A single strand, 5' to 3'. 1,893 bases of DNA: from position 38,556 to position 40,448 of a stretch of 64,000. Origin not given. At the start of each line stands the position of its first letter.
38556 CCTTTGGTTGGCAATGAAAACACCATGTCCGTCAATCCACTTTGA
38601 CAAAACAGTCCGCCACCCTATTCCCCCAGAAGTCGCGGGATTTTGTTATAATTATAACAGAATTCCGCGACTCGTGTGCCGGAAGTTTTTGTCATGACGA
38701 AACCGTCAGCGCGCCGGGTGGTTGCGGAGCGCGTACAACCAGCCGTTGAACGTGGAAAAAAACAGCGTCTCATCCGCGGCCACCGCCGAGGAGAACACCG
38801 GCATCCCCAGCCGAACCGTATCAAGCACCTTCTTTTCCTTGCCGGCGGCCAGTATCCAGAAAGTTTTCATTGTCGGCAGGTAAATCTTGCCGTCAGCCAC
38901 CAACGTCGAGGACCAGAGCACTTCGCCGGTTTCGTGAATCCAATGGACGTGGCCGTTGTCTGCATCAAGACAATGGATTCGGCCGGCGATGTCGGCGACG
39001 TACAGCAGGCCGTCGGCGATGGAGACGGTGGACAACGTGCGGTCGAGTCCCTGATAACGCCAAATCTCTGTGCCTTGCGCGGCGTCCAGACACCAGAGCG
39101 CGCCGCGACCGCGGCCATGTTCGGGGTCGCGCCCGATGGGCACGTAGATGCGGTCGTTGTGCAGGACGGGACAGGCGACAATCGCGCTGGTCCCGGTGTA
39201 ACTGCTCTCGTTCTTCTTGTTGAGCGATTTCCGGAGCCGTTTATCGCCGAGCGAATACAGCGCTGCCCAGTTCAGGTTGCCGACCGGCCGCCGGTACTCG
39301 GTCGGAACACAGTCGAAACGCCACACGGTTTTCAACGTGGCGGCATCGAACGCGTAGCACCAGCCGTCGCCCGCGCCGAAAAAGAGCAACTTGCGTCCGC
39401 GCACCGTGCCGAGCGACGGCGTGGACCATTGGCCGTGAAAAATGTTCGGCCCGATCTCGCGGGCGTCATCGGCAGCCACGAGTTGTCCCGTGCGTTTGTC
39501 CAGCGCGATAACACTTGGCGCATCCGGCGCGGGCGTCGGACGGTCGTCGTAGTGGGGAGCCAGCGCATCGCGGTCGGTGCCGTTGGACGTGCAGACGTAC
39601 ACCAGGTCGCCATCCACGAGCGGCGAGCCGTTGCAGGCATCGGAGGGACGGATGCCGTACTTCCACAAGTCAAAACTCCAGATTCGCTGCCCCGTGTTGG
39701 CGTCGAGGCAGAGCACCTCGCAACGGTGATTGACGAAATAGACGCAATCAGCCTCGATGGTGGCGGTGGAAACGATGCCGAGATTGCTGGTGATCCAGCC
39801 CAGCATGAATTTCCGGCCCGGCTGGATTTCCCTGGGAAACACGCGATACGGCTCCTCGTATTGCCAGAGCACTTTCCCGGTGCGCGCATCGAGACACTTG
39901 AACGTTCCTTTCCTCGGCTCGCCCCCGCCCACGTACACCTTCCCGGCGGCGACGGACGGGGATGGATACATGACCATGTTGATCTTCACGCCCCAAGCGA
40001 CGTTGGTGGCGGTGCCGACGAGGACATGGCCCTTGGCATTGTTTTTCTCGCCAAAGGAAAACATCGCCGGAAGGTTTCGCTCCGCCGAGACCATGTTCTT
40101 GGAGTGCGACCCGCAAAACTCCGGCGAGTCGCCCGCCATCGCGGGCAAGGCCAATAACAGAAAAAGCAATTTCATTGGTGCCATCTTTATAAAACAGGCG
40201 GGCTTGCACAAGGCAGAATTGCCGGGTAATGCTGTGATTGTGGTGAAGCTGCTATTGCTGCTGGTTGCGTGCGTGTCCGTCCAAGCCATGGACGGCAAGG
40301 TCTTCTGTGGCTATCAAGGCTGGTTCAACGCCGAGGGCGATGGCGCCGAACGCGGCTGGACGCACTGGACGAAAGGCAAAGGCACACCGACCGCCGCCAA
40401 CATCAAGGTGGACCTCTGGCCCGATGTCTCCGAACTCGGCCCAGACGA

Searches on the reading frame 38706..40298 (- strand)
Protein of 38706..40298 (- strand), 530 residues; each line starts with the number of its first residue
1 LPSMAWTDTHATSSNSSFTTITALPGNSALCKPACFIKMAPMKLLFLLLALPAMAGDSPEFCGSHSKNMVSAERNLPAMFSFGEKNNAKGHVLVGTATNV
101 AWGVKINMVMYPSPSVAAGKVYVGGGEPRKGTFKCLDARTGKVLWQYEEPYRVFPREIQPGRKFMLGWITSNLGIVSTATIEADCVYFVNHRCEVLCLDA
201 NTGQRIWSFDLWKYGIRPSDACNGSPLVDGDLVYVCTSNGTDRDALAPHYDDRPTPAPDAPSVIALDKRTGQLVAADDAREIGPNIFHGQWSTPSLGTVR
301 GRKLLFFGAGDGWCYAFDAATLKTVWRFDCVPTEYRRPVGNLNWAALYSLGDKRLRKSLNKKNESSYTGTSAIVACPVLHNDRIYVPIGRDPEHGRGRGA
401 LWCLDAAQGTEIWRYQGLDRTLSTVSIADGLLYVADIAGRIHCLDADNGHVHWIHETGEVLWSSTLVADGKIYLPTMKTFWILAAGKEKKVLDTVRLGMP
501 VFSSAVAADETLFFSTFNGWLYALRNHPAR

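Call 49: search_protein_families(library=pfam, proteins=[window:38706-40298:-], max_evalue=0.001)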
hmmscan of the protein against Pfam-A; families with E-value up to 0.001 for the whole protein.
window:38706-40298:- (530 aa): 3 families
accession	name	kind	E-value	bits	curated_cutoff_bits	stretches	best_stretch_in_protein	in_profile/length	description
PF13360.13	PQQ_2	-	9.8e-32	110.9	27.6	3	311-476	2-125/233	Outer membrane protein assembly factor BamB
PF13570.13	Beta-prop_ACSF4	-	1.7e-23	84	133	1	397-525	69-201/329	Beta-alanine-activating enzyme, beta-propeller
PF01011.28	PQQ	-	4.4e-13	49.2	26.7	0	179-211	53-85/595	Glucose/ethanol/alcohol dehydrogenase, beta-propeller domain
